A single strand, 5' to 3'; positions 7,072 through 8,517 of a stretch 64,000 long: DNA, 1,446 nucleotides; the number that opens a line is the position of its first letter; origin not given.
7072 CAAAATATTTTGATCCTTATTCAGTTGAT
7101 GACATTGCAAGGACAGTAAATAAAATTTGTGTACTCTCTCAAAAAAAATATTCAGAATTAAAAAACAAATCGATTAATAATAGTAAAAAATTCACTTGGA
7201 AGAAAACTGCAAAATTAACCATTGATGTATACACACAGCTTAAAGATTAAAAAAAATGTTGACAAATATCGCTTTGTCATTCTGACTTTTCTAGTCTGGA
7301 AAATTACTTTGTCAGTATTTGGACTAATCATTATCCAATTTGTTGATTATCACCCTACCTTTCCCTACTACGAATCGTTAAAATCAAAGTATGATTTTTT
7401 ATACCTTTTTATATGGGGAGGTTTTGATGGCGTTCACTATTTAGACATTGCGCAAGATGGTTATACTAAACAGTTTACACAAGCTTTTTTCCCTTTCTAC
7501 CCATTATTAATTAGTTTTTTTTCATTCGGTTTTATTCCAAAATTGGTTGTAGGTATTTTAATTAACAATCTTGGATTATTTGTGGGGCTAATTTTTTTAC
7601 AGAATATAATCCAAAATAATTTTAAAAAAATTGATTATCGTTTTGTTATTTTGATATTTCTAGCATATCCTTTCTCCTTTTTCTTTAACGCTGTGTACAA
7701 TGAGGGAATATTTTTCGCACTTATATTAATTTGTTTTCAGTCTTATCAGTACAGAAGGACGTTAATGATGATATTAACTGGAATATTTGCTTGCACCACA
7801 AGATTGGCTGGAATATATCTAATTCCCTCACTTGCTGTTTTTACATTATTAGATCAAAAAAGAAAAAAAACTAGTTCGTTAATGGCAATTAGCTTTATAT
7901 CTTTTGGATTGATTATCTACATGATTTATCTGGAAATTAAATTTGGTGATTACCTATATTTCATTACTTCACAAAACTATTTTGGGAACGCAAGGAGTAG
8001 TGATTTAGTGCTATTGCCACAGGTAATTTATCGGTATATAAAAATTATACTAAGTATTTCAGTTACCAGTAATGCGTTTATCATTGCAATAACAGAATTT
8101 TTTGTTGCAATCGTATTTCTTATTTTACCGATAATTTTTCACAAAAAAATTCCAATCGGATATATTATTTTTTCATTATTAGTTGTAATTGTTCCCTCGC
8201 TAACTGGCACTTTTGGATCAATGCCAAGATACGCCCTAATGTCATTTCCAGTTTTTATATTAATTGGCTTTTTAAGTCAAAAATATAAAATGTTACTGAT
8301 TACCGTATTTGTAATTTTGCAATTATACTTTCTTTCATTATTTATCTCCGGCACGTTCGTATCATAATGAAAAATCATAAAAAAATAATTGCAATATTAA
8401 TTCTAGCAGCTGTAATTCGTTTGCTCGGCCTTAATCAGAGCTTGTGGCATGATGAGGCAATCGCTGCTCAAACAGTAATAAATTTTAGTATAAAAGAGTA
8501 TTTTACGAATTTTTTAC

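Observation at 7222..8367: Bacterial proteins carrying a eukaryotic PIG-V/Gpi18-like (GPI mannosyltransferase II) signature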

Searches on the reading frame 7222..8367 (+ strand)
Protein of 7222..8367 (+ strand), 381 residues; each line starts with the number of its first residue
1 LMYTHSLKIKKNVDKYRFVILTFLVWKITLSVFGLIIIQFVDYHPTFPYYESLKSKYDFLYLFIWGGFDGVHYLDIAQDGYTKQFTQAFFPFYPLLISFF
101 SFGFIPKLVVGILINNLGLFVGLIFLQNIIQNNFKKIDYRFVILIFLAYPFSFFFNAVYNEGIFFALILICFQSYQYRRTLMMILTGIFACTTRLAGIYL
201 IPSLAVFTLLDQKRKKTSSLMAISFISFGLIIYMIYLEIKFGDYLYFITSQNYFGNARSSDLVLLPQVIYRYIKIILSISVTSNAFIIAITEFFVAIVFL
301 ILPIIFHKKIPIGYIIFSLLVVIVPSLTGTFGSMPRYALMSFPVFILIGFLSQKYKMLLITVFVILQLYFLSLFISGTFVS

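Call 3: search_protein_families(library=pfam, proteins=[window:7222-8367:+], max_evalue=1)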
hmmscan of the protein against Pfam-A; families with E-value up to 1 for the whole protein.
window:7222-8367:+ (381 aa): 0 families

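Call 5: find_homologous_proteins(query=window:7222-8367:+)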
Query window:7222-8367:+ (381 aa): 203 proteins with E <= 0.001 among 8000 candidates; the best 120 are listed.
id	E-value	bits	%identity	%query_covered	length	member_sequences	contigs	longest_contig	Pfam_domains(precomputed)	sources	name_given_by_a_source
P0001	3.6e-233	792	99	100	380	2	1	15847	-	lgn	-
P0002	5.6e-167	574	69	100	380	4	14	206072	-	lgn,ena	-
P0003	2.3e-120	421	53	100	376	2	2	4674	-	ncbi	-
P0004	2.2e-119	417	53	100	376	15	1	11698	-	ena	-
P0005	4.4e-117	410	54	96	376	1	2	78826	PF04188.19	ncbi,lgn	-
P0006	4.0e-109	384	51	89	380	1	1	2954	-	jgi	-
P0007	2.3e-107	378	50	96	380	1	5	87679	-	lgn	-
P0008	5.8e-96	340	48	90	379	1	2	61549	PF04188.19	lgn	-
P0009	9.6e-92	326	44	100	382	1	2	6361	-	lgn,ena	-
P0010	1.1e-67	247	39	94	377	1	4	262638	PF04188.19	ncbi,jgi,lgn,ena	-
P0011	3.1e-65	239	43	90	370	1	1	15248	PF04188.19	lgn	-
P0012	3.5e-65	239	41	97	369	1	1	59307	PF04188.19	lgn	-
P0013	2.0e-64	237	41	95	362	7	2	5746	PF04188.19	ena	-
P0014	5.9e-63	232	40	95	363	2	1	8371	PF04188.19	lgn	-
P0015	1.9e-62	230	41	94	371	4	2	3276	PF04188.19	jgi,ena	-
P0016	2.1e-62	230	39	95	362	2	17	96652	PF04188.19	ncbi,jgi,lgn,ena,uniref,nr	ncbi:hypothetical protein A3G14_05405 [Candidatus Curtissbacteria bacterium RIFCSPLOWO2_12_FULL_38_9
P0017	3.9e-62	229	40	95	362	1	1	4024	PF04188.19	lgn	-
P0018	4.0e-62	229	40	90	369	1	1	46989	PF04188.19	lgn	-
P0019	4.1e-62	229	39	95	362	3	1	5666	PF04188.19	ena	-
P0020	6.4e-62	228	40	97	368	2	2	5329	PF04188.19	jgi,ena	-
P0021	8.5e-62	228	37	96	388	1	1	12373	PF04188.19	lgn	-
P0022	1.0e-61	228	40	95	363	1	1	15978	PF04188.19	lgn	-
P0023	1.2e-61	227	39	97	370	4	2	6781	PF04188.19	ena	-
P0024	1.5e-61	227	41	98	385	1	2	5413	PF04188.19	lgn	-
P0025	1.7e-61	227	39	94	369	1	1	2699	PF04188.19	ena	-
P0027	1.1e-60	224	40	88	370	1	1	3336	PF04188.19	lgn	-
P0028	1.6e-60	224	40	84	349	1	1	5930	PF04188.19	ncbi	-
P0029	5.1e-60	222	40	96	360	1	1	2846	PF04188.19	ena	-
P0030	1.8e-59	220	38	95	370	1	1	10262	PF04188.19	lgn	-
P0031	2.2e-59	220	39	91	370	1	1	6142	PF04188.19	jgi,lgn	-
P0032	4.4e-59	219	41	85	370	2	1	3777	PF04188.19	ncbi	-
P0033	6.0e-59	218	41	80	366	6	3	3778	PF04188.19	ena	-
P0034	6.9e-59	218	42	89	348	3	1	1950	PF04188.19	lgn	-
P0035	1.8e-58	217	38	96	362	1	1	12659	PF04188.19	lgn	-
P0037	7.0e-58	215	39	95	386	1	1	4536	PF04188.19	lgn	-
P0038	1.4e-57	214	37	87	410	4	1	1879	PF04188.19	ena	-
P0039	3.4e-57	213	38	89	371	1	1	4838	PF04188.19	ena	-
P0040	3.6e-57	213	38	98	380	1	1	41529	PF04188.19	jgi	jgi:Gpi18-like mannosyltransferase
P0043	7.2e-57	212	37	94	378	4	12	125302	PF04188.19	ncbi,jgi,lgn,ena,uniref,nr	ncbi:MAG: hypothetical protein UV59_C0001G0067 [Candidatus Gottesmanbacteria bacterium GW2011_GWA1_4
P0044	9.1e-57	211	37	88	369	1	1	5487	PF04188.19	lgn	-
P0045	9.1e-57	211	38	95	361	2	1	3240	PF04188.19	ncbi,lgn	-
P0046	1.4e-56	211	38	89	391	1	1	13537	PF04188.19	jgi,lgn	-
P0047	1.5e-56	211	39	95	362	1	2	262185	PF04188.19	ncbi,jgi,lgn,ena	-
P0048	2.6e-56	210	39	87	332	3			PF04188.19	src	-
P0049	3.8e-56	209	37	95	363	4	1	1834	PF04188.19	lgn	-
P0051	5.1e-56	209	37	88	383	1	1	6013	PF04188.19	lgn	-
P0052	5.8e-56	209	37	97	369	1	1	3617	PF04188.19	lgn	-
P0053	6.5e-56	208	36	98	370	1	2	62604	PF04188.19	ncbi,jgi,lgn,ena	-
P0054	8.4e-56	208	38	95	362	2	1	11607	PF04188.19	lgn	-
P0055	1.5e-55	207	37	96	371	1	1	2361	PF04188.19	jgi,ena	jgi:Gpi18-like mannosyltransferase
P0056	1.8e-55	207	36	98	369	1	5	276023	-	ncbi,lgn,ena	ncbi:MAG: mannosyltransferase family protein [Patescibacteria group bacterium]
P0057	3.4e-55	206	37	98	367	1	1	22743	PF04188.19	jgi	jgi:Gpi18-like mannosyltransferase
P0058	3.9e-55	206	39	93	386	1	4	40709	PF04188.19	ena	-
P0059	5.7e-54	202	34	93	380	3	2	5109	PF04188.19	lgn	-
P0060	6.0e-54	202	38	95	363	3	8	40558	PF04188.19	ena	-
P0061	9.9e-54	201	39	96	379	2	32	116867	PF04188.19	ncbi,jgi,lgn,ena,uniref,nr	ncbi:hypothetical protein A2210_01760 [Candidatus Woesebacteria bacterium RIFOXYA1_FULL_40_18]|unire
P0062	3.4e-53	200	36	89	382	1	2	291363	PF04188.19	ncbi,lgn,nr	ncbi:hypothetical protein HYW46_05880 [Candidatus Daviesbacteria bacterium]|nr:hypothetical protein 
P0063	4.0e-53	199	37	95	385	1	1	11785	PF04188.19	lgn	-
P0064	4.6e-53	199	39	96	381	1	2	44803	PF04188.19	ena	-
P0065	6.5e-53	199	38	88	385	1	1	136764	PF04188.19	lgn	-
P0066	1.4e-52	198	37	86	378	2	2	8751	PF04188.19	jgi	jgi:Gpi18-like mannosyltransferase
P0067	2.1e-52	197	40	97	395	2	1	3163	PF04188.19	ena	-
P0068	3.2e-52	196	38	84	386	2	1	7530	PF04188.19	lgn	-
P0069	4.1e-52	196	36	98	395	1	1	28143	PF04188.19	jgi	jgi:hypothetical protein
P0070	5.1e-52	196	37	96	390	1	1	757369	PF04188.19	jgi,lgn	jgi:hypothetical protein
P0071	6.9e-52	195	38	94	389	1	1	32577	PF04188.19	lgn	-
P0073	1.8e-51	194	38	89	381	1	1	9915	PF04188.19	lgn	-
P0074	2.0e-51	194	38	98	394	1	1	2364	PF04188.19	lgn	-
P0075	2.1e-51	194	36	99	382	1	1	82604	PF04188.19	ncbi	-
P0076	2.2e-51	194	39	96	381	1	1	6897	PF04188.19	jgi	jgi:Gpi18-like mannosyltransferase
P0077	2.6e-51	193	40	89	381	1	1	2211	PF04188.19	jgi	jgi:Gpi18-like mannosyltransferase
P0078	2.9e-51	193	36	98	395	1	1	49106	PF04188.19,PF13231.13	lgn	-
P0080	3.4e-51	193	37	98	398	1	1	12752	PF04188.19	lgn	-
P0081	6.2e-51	192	35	97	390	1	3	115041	PF04188.19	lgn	-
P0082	8.4e-51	192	36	95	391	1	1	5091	PF04188.19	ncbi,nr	ncbi:MAG: hypothetical protein NUV73_02230 [Candidatus Daviesbacteria bacterium]|nr:hypothetical pro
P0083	1.1e-50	191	39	97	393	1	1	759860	PF04188.19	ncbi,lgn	-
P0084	1.8e-50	191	36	98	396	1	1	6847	PF04188.19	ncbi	-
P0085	2.0e-50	190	36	96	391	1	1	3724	PF04188.19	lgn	-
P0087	2.3e-50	190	36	95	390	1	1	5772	PF04188.19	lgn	-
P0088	2.8e-50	190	36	95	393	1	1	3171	PF04188.19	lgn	-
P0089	2.8e-50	190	36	98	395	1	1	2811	PF04188.19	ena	-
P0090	3.6e-50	190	37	95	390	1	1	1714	PF04188.19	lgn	-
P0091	5.8e-50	189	38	98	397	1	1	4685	PF04188.19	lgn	-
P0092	6.4e-50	189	38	96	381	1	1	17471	PF04188.19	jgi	jgi:Gpi18-like mannosyltransferase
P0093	7.5e-50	189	36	99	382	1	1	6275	PF04188.19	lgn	-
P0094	9.8e-50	188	36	98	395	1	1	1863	PF04188.19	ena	-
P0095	1.9e-49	187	37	98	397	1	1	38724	PF04188.19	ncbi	-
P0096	3.1e-49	187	36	96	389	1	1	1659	PF04188.19,PF13231.13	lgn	-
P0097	3.2e-49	186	37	98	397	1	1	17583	PF04188.19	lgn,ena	-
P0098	5.4e-49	186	37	95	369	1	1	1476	PF04188.19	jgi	jgi:hypothetical protein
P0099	6.9e-49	185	36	88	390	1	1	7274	PF04188.19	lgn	-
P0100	7.3e-49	185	35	98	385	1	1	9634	PF04188.19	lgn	-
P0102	9.1e-49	185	36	95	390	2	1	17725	PF04188.19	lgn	-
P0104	1.1e-48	185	35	97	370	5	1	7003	PF04188.19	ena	-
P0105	1.9e-48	184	40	88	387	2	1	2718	PF04188.19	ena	-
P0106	2.0e-48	184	36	96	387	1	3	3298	PF04188.19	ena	-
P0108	2.5e-48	184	35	94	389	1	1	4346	PF04188.19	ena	-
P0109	5.8e-48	182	35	95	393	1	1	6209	PF04188.19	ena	-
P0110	6.6e-48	182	33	95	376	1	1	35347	PF04188.19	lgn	-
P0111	7.7e-48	182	39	88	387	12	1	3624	PF04188.19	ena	-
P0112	1.2e-47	181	36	89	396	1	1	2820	PF04188.19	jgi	jgi:Gpi18-like mannosyltransferase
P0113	1.4e-47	181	37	96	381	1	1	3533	PF04188.19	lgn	-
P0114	1.6e-47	181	38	94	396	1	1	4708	PF04188.19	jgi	-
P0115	1.6e-47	181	36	95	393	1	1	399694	PF04188.19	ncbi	-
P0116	2.2e-47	180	36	96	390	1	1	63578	PF04188.19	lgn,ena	-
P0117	2.3e-47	180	35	96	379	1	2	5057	PF04188.19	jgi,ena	-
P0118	3.9e-47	180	38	94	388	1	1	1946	PF04188.19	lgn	-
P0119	6.2e-47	179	39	84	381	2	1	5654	PF04188.19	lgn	-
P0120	6.6e-47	179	38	94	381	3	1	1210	PF04188.19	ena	-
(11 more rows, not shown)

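Call 6: search_protein_families(library=ncbifam, proteins=[window:7222-8367:+], max_evalue=1)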
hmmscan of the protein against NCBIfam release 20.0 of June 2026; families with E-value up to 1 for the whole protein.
window:7222-8367:+ (381 aa): 1 family
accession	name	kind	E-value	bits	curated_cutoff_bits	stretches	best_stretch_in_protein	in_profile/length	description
NF046093.1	AZOBR_p60025_fam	subfamily_domain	8.4e-08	31.7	150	1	33-225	27-227/232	AZOBR_p60025 family cell surface glycopolymer formation protein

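Call 16: search_protein_families(library=pfam, alignment_id=A1, max_evalue=0.01)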
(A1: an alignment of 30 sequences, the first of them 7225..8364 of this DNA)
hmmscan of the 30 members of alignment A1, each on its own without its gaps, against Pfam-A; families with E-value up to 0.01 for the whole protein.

A. member 1, window:7225-8364:+ (380 aa): 0 families

B. families by the number of members that match (of 30 scanned): 2 families
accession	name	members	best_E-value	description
PF04188.19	Mannosyl_trans2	22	7.1e-15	Mannosyltransferase (PIG-V)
PF13231.12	PMT_2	5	1.4e-05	Dolichyl-phosphate-mannose-protein mannosyltransferase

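Call 17: search_solved_structures(query=A1, max_evalue=10, show_alignments=2)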
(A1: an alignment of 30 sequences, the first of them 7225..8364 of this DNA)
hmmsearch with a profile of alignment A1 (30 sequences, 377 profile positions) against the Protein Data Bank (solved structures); distinct sequences matched with E-value up to 10: 5.
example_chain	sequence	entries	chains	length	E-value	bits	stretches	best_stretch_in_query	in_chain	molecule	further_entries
2ihd_A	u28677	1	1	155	0.067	15.8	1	208-265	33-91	Regulator of G-protein signaling 8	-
2oj4_A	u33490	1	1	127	0.067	15.8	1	213-277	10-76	Regulator of G-protein signaling 3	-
5do9_B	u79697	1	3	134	0.096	15.3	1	211-265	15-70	Regulator of G-protein signaling 8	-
2ode_B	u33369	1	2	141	0.11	15.1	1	212-265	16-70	Regulator of G-protein signaling 8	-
1deu_A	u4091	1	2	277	0.23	14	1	37-79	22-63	PROCATHEPSIN X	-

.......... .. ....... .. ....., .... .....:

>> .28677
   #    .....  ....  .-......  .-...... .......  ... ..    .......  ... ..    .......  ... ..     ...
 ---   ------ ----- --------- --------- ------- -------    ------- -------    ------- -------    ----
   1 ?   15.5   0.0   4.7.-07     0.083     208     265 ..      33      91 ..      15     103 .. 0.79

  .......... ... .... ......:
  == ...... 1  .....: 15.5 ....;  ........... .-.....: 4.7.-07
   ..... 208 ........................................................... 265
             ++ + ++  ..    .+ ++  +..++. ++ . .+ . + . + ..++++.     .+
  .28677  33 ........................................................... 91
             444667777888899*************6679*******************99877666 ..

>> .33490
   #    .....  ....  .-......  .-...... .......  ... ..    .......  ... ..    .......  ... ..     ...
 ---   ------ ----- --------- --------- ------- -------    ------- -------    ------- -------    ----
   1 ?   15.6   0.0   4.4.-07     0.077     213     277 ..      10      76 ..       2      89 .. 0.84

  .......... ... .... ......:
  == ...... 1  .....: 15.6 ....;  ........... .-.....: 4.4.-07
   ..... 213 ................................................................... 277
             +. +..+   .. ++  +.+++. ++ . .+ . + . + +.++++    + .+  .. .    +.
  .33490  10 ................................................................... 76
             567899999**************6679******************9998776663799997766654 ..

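Call 26: predict_structure(alignment_id=A1)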
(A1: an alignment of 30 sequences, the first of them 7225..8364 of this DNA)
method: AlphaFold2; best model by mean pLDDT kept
length: 380 residues; sequences in the alignment: 30
mean_pLDDT: 89.9   pTM: 0.91
mean pLDDT of the five models: 89.9, 89.3, 89.3, 88.3, 87.0
residues with pLDDT >= 90: 273; 70-90: 70; 50-70: 37; < 50: 0
segments of 3 or more residues with pLDDT < 50: none
pLDDT, mean of each block of 10 residues (from residue 1): 70 96 96 84 63 62 79 90 83 95 89 97 98 97 97 94 98 97 98 95 97 94 97 94 87 65 88 96 93 96 96 97 84 92 97 95 95 79
secondary structure, 60 per line:
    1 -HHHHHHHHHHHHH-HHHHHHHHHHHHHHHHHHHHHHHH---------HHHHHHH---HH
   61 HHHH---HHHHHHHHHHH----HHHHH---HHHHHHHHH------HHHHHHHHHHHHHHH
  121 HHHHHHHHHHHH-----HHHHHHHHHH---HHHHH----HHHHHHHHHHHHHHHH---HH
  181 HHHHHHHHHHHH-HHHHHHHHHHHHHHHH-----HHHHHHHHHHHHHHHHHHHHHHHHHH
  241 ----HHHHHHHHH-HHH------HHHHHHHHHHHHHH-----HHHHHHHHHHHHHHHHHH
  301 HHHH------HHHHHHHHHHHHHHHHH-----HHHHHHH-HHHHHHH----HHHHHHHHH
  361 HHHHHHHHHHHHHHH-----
elements in order: H2-14 H16-39 H49-55 H59-64 H68-78 H83-87 H91-99 H106-132 H138-147 H151-155 H160-175 H179-192 H194-209 H215-240 H245-253 H264-277 H283-304 H311-327 H333-339 H341-347 H352-375

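Call 31: fold_search(model_id=the predicted structure, library=pdb)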
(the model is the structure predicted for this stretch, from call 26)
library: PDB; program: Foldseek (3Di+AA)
matches with E <= 10: 248; with E <= 0.001: 0
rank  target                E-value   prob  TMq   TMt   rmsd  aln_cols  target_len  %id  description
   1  7oci_F                1.7e-03  1.00  0.47  0.32  13.6       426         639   13  Cryo-EM structure of yeast Ost6p containing oligosaccharyltransferase complex (released 2022-02-16)
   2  8age_A                3.0e-03  1.00  0.46  0.31  12.8       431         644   13  Structure of yeast oligosaccharylransferase complex with acceptor peptide bound (released 2022-12-07)
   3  8agb_A                5.4e-03  1.00  0.46  0.31  13.6       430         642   13  Structure of yeast oligosaccharylransferase complex with lipid-linked oligosaccharide bound (released 2022-12-07)
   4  6ezn_F                9.8e-03  1.00  0.49  0.32  14.7       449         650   12  Cryo-EM structure of the yeast oligosaccharyltransferase (OST) complex (released 2018-01-17)
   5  6c26_A                1.2e-02  1.00  0.44  0.29  14.4       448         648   13  The Cryo-EM structure of a eukaryotic oligosaccharyl transferase complex (released 2018-01-31)
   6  9dlh                  1.3e-02  0.99  0.37  0.27   9.9       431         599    9  donor substrate analog-bound AftB (released 2025-06-25)
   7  8pn9_A                2.7e-02  1.00  0.43  0.28  13.4       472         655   12  Structure of human oligosaccharyltransferase OST-A complex bound to NGI-1 (released 2024-05-08)
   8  5gmy_A                2.8e-02  1.00  0.45  0.24  13.1       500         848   12  Crystal structure of the Archaeoglobus fulgidus oligosaccharyltransferase (O29867_ARCFU) tethered with an acceptor pep (released 2017-02-01)
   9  5f15                  3.0e-02  1.00  0.49  0.37   6.9       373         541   15  Crystal Structure of ArnT from Cupriavidus metallidurans bound to Undecaprenyl phosphate (released 2016-02-17)
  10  6s7o_A                3.0e-02  0.99  0.40  0.26  13.9       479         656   13  Cryo-EM structure of human oligosaccharyltransferase complex OST-A (released 2019-12-18)
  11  8b6l_I                3.3e-02  1.00  0.47  0.30  14.8       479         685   11  Subtomogram average of the human Sec61-TRAP-OSTA-translocon (released 2022-12-07)
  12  9n9j_I                3.3e-02  1.00  0.47  0.29  12.2       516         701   11  Structure of a GRP94 folding intermediate engaged with a CCDC134- and FKBP11-bound secretory translocon (released 2025-11-19)
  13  5ezm                  4.4e-02  1.00  0.46  0.34   7.0       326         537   13  Crystal Structure of ArnT from Cupriavidus metallidurans in the apo state (released 2016-02-17)
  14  9wno_A                4.4e-02  1.00  0.52  0.49  10.6       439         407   12  Cryo-EM structure of Candida glabrata GPI mannosyltransferase I bound to Dol-P-Man (released 2025-12-03)
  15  9i5k_A                5.0e-02  1.00  0.46  0.38   8.7       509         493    8  Structure of the Chaetomium thermophilum Pmt4 homodimer (C2 symmetry) (released 2025-12-24)
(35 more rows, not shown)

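Call 33: find_related_loci(query=A1, collection=genome_contigs, flank=8000)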
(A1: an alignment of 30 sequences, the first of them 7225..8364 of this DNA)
Query A1 (380 aa) in genome_contigs; peptide patterns used: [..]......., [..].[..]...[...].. (x = any residue, [..] = any of these).
369 stretches matched a pattern; 319 encode a relative of the query (tblastn E <= 1e-3); the best 80 are kept; 80 distinct loci.
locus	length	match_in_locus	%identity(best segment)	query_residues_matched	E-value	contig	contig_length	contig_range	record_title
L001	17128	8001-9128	54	1-380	9e-132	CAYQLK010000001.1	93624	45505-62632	MAG TPA_asm: uncultured Gammaproteobacteria bacterium isolate SRP286056_co1_654 genome assembly, contig: NODE_177_length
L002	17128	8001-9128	52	1-380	6e-128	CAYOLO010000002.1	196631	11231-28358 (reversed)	MAG TPA_asm: uncultured Gammaproteobacteria bacterium isolate binchicken_co16_225 genome assembly, contig: NODE_75_lengt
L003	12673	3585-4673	54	14-380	2e-124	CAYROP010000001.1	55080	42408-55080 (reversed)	MAG TPA_asm: uncultured Gammaproteobacteria bacterium isolate SRP173033_co3_106 genome assembly, contig: NODE_532_length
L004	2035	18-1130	45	12-380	2e-106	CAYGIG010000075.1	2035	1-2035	MAG TPA_asm: uncultured Gammaproteobacteria bacterium isolate ERP113451_co3_276 genome assembly, contig: NODE_83415_leng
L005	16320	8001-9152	36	6-380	3e-69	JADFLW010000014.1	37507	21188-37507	MAG: Patescibacteria group bacterium isolate B55T1B8 B55T1B8_NODE1534, whole genome shotgun sequence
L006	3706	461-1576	39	4-380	3e-69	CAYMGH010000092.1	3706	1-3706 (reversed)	MAG TPA_asm: uncultured Gammaproteobacteria bacterium isolate SRP269290_co1_900 genome assembly, contig: NODE_47994_leng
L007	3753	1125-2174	40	12-363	1e-68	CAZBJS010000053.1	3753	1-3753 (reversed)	MAG TPA_asm: uncultured Gammaproteobacteria bacterium isolate SRP269290_co3_500 genome assembly, contig: NODE_40035_leng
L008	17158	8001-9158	36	4-380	1e-68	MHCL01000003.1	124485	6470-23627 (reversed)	MAG: Candidatus Chisholmbacteria bacterium RIFCSPLOWO2_01_FULL_49_14 rifcsplowo2_01_scaffold_1111, whole genome shotgun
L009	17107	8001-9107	38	16-380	6e-68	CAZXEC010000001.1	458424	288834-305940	MAG TPA_asm: uncultured Gammaproteobacteria bacterium isolate binchicken_co110_1207 genome assembly, contig: NODE_32_len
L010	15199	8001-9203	38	8-380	6e-67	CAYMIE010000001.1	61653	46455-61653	MAG TPA_asm: uncultured Gammaproteobacteria bacterium isolate SRP050083_co3_380 genome assembly, contig: NODE_224_length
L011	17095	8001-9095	39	8-380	3e-67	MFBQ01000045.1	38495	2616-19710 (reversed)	MAG: Candidatus Curtissbacteria bacterium RIFCSPLOWO2_01_FULL_41_18 rifcsplowo2_01_scaffold_8950, whole genome shotgun s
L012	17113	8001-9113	38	17-380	4e-67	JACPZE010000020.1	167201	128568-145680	MAG: Candidatus Gottesmanbacteria bacterium isolate NC_groundwater_881_Pr1_S2p5_36_20 Montesol18_S2p5_coassembly_scaffol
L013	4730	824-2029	36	6-380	7e-67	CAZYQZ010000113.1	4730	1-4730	MAG TPA_asm: uncultured Gammaproteobacteria bacterium isolate SRP292972_co1_80 genome assembly, contig: NODE_7247_length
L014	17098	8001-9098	38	25-380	8e-65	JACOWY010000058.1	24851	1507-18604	MAG: Candidatus Chisholmbacteria bacterium isolate NC_groundwater_139_Ag_S-0.1um_49_11 S4_GD2017_2_S1_scaffold_2037, who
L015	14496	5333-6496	37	8-380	1e-64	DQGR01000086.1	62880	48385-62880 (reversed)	MAG TPA_asm: Patescibacteria group bacterium isolate UBA10118 contig_7548, whole genome shotgun sequence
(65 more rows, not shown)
